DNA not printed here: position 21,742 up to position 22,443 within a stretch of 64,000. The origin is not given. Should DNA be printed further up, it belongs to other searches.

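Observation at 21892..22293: Module C: cupredoxin-like domain with the Cys ligand replaced (HPxH ... YHDH signature), 5 copies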

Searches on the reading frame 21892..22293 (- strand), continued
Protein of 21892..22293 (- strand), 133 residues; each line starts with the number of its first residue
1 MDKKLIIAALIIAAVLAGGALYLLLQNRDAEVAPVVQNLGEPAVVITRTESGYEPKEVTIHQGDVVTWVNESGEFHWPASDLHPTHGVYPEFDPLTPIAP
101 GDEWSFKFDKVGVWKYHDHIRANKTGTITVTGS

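Call 21: fold_search(model_id=the predicted structure, library=pdb)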
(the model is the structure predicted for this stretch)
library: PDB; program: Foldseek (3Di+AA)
matches with E <= 10: 1384; with E <= 0.001: 515
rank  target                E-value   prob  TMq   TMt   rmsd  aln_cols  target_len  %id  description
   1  2plt                  1.0e-08  1.00  0.56  0.75   3.7        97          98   26  STRUCTURE DETERMINATION OF PLASTOCYANIN FROM A CRYSTAL SPECIMEN WITH HEMIHEDRAL TWINNING FRACTION OF ONE-HALF (released 1993-10-31)
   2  5fc9_A                1.5e-08  1.00  0.58  0.80   2.1        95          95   25  Novel Purple Cupredoxin from Nitrosopumilus maritimus (released 2016-05-11)
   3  7pcy                  4.7e-08  1.00  0.58  0.77   3.5        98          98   18  THE CRYSTAL STRUCTURE OF PLASTOCYANIN FROM A GREEN ALGA, ENTEROMORPHA PROLIFERA (released 1990-07-15)
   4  4r0o_A                5.0e-08  1.00  0.56  0.69   3.5       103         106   26  Crystal structure of PEGylated plastocyanin at 4.2 A resolution (released 2015-10-07)
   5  1byp                  5.3e-08  1.00  0.57  0.75   3.5        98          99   20  E43K,D44K DOUBLE MUTANT PLASTOCYANIN FROM SILENE (released 1999-10-19)
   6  3bqv                  5.6e-08  1.00  0.57  0.70   3.4       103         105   25  Crystal Structure of the double mutant D44A D45A Plastocyanin from Phormidium laminosum (released 2009-01-06)
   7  1sf3                  6.0e-08  1.00  0.58  0.73   2.7        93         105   24  Structure of the reduced form of the P94A mutant of amicyanin (released 2004-07-27)
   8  2gb2                  6.4e-08  1.00  0.60  0.74   2.1        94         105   23  The P52G mutant of amicyanin in the Cu(II) state. (released 2006-08-01)
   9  1pcs                  6.8e-08  1.00  0.57  0.76   3.0        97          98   24  THE 2.15 A CRYSTAL STRUCTURE OF A TRIPLE MUTANT PLASTOCYANIN FROM THE CYANOBACTERIUM SYNECHOCYSTIS SP. PCC 6803 (released 1997-12-17)
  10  1baw_A                7.2e-08  1.00  0.57  0.72   3.4       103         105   25  PLASTOCYANIN FROM PHORMIDIUM LAMINOSUM (released 1999-03-02)
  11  3cvb_A                7.2e-08  1.00  0.57  0.71   3.4       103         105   26  Regulation of Protein Function: Crystal Packing Interfaces and Conformational Dimerization (released 2008-07-08)
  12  2idq                  8.7e-08  1.00  0.58  0.73   2.0        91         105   24  Structure of M98A mutant of amicyanin, Cu(II) (released 2007-03-13)
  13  3rym_A                9.2e-08  1.00  0.59  0.74   2.6        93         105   25  Structure of Oxidized M98K mutant of Amicyanin (released 2011-11-23)
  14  2w88_A                9.8e-08  1.00  0.56  0.69   3.5       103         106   26  Plastocyanin variant with N-terminal Methionine - open structure (released 2009-10-27)
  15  1iuz                  1.1e-07  1.00  0.57  0.76   3.7        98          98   19  PLASTOCYANIN (released 1997-08-20)
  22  9cck_A                3.1e-07  1.00  0.56  0.19   2.3        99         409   26  Multi-copper oxidase with a C-terminal cupredoxin domain from Nitrosopumilus maritimus (released 2025-02-05)
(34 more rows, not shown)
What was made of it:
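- On Cupredoxin superfamily (Greek-key β-sandwich): Foldseek E 1e-8 with target TM-score up to 0.80 (call 21).
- Foldseek E 1e-8 with target TM-score 0.75-0.80 to plastocyanin, amicyanin and 5fc9 (call 21).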

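Call 28: find_encoding_contigs(protein=P0037, flank=6000, max_places=2)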
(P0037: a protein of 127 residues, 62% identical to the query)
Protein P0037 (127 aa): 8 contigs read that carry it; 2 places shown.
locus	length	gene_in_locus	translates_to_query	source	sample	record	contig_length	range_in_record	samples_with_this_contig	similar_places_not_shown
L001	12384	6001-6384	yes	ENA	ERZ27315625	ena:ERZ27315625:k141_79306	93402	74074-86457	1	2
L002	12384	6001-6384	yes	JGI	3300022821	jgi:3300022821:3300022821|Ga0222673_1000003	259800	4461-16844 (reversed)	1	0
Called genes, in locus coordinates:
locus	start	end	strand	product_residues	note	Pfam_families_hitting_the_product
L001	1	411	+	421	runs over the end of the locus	-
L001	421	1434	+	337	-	-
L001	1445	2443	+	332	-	-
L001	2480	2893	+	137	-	PF13473:Cupredoxin_1 (weak)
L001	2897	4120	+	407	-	-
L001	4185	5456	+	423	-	-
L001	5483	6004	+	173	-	-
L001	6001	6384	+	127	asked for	PF13473:Cupredoxin_1 (weak)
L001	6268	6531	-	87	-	-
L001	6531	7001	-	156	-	PF18923:DUF5673 (weak)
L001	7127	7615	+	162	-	PF01243:PNPOx_N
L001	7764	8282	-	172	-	PF00665:rve, PF13683:rve_3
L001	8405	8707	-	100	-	-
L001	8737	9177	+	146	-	-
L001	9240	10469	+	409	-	-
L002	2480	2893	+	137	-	PF13473:Cupredoxin_1 (weak)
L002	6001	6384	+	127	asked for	PF13473:Cupredoxin_1 (weak)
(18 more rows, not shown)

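Call 29: find_encoding_contigs(protein=P0030, flank=6000, max_places=2)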
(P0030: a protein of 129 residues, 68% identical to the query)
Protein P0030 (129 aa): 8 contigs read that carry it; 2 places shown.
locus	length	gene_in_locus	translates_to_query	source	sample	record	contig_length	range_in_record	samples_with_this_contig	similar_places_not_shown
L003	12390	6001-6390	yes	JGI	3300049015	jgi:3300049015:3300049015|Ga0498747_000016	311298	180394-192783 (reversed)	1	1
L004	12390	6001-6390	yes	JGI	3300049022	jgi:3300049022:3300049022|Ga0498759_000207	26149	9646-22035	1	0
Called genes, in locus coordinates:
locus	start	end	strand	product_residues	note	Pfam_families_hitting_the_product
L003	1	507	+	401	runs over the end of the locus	-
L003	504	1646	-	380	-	-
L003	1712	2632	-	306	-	PF13431:TPR_17 (weak), PF00515:TPR_1, PF07719:TPR_2 (weak), PF13181:TPR_8, PF13432:TPR_16 (weak), PF13424:TPR_12, PF13432:TPR_16, PF07719:TPR_2, +21 more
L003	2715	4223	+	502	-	PF13473:Cupredoxin_1 (weak)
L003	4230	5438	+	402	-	-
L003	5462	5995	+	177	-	-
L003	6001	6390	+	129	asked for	-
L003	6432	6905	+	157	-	-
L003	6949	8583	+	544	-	PF13231:PMT_2 (weak)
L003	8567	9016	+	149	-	PF04138:GtrA_DPMS_TM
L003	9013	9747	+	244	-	PF13641:Glyco_tranf_2_3, PF00535:Glycos_transf_2, PF10111:Glyco_tranf_2_2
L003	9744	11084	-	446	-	PF00709:Adenylsucc_synt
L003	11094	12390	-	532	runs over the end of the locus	PF00149:Metallophos, PF02872:5_nucleotid_C, PF21953:NadN_nucleosid_C (faint)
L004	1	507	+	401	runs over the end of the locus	-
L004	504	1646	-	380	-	-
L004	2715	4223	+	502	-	PF13473:Cupredoxin_1 (weak)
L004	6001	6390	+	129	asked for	-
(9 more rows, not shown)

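Call 30: search_protein_representatives(alignment_id=A2)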
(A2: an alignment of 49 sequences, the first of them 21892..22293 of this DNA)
Query: 49 sequences, 131 profile positions. Proteins with E-value up to 0.001 (for the whole library): 12717; up to 1e-10: 4791; up to 1e-30: 459. The best 150 are listed.
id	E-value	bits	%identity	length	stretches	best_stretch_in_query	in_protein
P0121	1.7e-70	251.2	-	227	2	1-131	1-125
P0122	1.6e-66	238.4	-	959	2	37-130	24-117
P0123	9.9e-63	226.1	-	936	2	38-130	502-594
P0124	1.7e-50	186.5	-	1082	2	39-130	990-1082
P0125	1.7e-48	180.0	-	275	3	50-130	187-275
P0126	4.2e-47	175.5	-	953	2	31-130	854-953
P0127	1.1e-46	174.1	-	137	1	4-131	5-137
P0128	3.2e-45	169.4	-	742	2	39-122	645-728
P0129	3.1e-43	163.0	-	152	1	1-131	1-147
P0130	5.9e-43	162.1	-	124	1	1-130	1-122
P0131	6.1e-43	162.1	-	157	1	8-130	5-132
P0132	3.2e-42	159.7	-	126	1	1-131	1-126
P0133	3.4e-42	159.7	-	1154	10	44-130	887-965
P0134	3.7e-41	156.3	-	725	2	41-123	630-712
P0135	6.7e-41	155.5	-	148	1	13-131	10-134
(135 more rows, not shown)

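Call 43: find_encoding_contigs(protein=P0001, flank=1000, max_places=3)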
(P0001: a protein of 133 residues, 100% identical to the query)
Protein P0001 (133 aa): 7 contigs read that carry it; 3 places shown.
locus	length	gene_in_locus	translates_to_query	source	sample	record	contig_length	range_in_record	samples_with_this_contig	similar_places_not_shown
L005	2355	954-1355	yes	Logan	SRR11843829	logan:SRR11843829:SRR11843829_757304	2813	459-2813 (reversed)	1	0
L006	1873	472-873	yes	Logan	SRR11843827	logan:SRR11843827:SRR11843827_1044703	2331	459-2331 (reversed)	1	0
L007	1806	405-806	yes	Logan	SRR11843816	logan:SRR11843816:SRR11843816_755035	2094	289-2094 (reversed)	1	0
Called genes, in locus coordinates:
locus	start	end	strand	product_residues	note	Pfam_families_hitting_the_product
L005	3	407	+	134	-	?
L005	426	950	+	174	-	-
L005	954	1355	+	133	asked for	-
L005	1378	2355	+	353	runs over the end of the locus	-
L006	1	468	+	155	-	?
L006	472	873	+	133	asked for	-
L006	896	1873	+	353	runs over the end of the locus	-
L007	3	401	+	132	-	?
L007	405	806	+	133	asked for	-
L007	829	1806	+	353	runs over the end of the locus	-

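Call 44: list_cluster_members(proteins=[P0001, P0271, P0019, P0016, P0318])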
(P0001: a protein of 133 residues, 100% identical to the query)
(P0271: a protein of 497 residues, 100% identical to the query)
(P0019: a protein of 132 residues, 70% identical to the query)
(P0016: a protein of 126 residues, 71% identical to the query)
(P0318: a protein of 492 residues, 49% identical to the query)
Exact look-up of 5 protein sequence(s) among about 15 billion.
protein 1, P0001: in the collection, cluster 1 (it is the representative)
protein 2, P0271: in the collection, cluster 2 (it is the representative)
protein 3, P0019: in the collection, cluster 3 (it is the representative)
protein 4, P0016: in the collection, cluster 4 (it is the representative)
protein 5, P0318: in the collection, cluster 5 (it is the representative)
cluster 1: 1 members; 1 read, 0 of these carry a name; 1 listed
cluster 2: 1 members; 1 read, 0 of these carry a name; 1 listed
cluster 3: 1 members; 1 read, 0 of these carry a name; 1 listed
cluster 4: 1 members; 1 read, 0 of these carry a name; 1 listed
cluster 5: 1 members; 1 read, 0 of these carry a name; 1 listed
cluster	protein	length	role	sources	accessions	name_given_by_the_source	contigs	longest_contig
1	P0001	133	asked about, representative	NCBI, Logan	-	-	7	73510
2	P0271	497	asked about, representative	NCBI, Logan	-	-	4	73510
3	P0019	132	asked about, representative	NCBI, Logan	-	-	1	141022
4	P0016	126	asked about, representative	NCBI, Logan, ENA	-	-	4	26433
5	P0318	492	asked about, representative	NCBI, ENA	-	-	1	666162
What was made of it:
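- Tried and rejected: Organism name by exact cluster lookup returned no names (call 44).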

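Call 50: find_encoding_contigs(protein=P0061, flank=10000, max_places=1)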
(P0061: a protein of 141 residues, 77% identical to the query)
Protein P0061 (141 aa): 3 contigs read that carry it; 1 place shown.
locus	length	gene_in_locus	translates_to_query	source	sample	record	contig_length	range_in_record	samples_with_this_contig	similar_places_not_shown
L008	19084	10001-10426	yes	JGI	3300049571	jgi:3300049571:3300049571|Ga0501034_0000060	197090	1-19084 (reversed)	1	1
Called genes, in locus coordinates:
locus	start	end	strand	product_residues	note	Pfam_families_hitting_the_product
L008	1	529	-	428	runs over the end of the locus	PF08245:Mur_ligase_M, PF02875:Mur_ligase_C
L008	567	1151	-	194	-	PF01330:RuvA_N, PF14520:HHH_5, PF07499:RuvA_C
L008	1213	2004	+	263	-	PF07719:TPR_2 (faint), PF13431:TPR_17 (faint), PF13432:TPR_16 (faint), PF13414:TPR_11 (faint), PF14559:TPR_19 (weak)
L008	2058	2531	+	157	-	-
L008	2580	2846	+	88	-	PF01649:Ribosomal_S20p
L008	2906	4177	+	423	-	-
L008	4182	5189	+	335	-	-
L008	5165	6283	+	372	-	-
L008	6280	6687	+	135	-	-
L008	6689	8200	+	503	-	PF13473:Cupredoxin_1 (weak)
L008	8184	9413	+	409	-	-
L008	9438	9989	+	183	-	-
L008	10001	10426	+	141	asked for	-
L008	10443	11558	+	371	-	-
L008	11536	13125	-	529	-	-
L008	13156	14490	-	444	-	PF00709:Adenylsucc_synt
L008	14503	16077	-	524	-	PF00149:Metallophos, PF02872:5_nucleotid_C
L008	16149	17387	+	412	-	-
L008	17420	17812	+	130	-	PF04138:GtrA_DPMS_TM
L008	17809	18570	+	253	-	PF00535:Glycos_transf_2, PF10111:Glyco_tranf_2_2 (weak), PF13641:Glyco_tranf_2_3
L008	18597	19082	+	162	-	?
